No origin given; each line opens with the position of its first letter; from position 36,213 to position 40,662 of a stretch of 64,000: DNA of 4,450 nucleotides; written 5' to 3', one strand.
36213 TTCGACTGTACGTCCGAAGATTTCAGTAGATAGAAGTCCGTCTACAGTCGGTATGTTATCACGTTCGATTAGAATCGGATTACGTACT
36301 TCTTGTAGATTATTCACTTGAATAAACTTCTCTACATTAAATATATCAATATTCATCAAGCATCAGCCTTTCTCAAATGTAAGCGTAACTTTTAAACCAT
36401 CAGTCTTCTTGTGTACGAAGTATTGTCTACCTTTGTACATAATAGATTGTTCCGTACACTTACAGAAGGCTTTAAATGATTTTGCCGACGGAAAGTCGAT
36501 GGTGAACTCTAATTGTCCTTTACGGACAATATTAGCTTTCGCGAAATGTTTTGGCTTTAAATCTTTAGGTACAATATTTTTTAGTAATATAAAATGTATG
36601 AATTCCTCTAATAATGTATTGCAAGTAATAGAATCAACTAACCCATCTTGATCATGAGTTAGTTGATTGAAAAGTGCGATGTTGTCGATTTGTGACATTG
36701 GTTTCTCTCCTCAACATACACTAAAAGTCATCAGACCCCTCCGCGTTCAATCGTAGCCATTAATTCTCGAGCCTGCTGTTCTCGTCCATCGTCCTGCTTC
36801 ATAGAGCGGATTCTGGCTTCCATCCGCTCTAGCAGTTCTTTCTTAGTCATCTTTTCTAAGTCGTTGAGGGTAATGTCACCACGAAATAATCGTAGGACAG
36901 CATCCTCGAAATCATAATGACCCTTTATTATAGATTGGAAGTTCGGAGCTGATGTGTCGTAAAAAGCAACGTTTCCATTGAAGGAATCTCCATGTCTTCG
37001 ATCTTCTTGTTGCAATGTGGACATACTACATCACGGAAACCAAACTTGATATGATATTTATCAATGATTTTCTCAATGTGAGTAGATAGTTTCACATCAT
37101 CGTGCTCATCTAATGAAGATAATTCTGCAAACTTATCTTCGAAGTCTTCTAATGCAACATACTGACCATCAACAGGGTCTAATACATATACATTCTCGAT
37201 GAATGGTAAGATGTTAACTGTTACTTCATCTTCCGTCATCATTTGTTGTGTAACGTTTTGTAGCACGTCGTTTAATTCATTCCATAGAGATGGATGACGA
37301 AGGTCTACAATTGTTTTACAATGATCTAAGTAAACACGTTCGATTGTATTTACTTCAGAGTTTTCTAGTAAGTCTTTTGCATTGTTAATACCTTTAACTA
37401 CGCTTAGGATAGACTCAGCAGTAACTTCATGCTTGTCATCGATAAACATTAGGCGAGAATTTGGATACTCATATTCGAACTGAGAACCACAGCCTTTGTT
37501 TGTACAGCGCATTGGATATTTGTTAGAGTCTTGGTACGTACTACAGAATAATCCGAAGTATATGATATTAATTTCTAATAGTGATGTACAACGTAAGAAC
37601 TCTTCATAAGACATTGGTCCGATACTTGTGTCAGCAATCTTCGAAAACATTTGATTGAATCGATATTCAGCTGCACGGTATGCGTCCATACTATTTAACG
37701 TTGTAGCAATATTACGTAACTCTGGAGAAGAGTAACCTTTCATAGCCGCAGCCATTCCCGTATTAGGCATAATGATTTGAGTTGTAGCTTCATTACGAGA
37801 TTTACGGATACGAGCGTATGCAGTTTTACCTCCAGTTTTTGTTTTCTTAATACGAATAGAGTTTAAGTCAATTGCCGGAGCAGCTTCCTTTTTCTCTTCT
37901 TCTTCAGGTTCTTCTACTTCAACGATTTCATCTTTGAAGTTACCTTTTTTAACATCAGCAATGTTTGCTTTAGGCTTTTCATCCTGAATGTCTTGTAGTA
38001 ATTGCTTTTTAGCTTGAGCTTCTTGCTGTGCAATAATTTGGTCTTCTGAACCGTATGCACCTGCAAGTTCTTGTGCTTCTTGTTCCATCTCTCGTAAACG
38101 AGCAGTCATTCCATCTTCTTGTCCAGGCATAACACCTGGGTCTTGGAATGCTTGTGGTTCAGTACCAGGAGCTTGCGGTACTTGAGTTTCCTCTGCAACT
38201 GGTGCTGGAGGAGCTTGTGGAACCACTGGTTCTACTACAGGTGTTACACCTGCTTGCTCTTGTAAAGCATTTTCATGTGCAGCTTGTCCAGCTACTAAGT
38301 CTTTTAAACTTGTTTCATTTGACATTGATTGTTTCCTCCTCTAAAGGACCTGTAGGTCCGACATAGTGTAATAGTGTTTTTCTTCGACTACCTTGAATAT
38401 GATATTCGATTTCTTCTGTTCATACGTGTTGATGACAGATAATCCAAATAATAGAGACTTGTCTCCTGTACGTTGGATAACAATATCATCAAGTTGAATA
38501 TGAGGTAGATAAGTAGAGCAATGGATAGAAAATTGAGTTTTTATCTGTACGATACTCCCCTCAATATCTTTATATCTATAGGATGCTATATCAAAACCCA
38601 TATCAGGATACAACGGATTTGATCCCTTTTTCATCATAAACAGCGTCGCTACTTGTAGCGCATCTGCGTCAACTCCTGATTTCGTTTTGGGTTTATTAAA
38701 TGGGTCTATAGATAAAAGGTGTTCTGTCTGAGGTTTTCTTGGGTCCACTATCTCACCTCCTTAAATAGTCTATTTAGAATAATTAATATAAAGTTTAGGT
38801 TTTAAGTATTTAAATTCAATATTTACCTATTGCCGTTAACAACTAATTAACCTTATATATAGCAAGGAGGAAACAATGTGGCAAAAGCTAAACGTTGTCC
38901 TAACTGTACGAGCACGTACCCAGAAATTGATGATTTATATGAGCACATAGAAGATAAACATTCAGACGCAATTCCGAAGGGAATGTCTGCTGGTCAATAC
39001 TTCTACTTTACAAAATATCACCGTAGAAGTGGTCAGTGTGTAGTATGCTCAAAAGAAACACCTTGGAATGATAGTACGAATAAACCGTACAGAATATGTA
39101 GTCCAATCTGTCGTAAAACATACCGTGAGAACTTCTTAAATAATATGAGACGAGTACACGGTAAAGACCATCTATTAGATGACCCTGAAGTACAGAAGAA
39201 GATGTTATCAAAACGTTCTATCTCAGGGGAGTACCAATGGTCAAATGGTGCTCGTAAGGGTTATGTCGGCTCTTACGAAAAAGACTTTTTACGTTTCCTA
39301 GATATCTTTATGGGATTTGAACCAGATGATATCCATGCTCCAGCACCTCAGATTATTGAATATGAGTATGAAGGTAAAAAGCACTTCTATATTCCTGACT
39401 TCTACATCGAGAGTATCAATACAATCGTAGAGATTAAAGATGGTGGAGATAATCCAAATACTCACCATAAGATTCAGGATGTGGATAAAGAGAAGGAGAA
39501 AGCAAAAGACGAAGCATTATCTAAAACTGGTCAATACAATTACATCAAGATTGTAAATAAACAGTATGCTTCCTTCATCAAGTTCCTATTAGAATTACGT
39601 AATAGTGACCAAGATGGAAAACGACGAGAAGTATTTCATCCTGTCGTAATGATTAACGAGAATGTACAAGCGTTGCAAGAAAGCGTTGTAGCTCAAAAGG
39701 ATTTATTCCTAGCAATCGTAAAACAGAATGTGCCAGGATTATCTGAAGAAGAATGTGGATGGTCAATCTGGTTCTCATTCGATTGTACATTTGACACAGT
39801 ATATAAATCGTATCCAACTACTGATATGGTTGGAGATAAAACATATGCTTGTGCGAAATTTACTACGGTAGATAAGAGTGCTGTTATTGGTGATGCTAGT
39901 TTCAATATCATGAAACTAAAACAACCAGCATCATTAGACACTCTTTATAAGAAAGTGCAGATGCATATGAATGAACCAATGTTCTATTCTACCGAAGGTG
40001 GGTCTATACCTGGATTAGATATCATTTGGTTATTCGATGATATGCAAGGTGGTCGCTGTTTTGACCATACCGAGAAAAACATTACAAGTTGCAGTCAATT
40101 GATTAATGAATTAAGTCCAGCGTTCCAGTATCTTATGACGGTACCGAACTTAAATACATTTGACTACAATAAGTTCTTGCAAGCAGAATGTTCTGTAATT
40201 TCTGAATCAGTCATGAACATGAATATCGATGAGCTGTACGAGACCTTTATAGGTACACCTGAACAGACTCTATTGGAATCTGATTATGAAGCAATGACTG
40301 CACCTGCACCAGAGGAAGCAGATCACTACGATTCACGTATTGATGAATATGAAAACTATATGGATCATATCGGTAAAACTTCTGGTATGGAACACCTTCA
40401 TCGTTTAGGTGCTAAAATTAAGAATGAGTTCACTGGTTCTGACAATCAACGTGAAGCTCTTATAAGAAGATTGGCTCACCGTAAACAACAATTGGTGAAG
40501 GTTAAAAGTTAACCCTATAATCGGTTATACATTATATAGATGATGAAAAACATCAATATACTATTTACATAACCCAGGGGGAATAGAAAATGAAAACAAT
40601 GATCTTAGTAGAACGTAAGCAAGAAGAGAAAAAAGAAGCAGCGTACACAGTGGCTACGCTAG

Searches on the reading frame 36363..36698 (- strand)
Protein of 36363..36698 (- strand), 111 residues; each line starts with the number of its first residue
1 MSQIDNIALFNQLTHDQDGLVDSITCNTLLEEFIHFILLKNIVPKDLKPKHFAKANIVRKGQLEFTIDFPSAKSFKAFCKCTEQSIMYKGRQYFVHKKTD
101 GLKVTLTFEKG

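Call 10: search_protein_families(library=phrogs, proteins=[window:36363-36698:-])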
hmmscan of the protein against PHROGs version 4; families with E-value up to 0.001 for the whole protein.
window:36363-36698:- (111 aa): 0 families

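Call 11: search_protein_families(library=pfam, proteins=[window:36363-36698:-], max_evalue=0.01)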
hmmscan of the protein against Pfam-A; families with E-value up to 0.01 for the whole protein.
window:36363-36698:- (111 aa): 1 family
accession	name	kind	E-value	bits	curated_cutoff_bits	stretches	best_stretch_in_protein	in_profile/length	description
PF10257.15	RAI16-like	-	0.0061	16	24.9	1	20-88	281-351/358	Retinoic acid induced 16-like protein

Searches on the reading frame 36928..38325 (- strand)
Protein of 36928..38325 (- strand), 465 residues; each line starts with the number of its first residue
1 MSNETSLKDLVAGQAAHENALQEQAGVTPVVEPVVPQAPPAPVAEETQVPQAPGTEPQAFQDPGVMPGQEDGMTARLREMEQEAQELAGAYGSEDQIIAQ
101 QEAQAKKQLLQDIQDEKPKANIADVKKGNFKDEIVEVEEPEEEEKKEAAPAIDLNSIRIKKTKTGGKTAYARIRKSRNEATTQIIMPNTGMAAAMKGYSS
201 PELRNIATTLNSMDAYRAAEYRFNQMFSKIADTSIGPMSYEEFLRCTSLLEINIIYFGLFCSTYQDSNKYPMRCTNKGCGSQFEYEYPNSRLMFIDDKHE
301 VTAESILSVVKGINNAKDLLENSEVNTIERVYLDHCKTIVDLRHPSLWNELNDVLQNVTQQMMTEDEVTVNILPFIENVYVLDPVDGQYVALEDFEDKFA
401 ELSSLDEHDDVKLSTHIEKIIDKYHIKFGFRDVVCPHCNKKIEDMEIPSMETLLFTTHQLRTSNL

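Call 10: search_protein_families(library=phrogs, proteins=[window:36928-38325:-])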
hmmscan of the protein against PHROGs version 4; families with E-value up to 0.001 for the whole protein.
window:36928-38325:- (465 aa): 1 family
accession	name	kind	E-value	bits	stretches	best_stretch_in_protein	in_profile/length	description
phrog_18873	-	unknown function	3.1e-45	155.8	1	98-457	38-395/400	-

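Call 11: search_protein_families(library=pfam, proteins=[window:36928-38325:-], max_evalue=0.01)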
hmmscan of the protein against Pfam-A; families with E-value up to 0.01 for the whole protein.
window:36928-38325:- (465 aa): 0 families

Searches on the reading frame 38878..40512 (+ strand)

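Call 10: search_protein_families(library=phrogs, proteins=[window:38878-40512:+])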
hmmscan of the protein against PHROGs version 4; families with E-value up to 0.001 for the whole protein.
window:38878-40512:+ (544 aa): 2 families
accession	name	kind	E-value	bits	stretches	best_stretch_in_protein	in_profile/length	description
phrog_15137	-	DNA, RNA and nucleotide metabolism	1e-64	219.3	1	3-239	2-233/236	endonuclease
phrog_4615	-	unknown function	0.00086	20.4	1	46-80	18-53/61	-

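Call 11: search_protein_families(library=pfam, proteins=[window:38878-40512:+], max_evalue=0.01)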
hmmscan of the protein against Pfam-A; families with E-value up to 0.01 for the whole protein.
window:38878-40512:+ (544 aa): 2 families
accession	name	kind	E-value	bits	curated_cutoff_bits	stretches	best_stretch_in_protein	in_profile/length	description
PF24308.1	DUF7487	-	5.3e-09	36.7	27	1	61-188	70-197/220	Family of unknown function (DUF7487)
PF05605.18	zf-Di19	-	0.0033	18.1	27.5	0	6-31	4-28/54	Drought induced 19 protein (Di19), zinc-binding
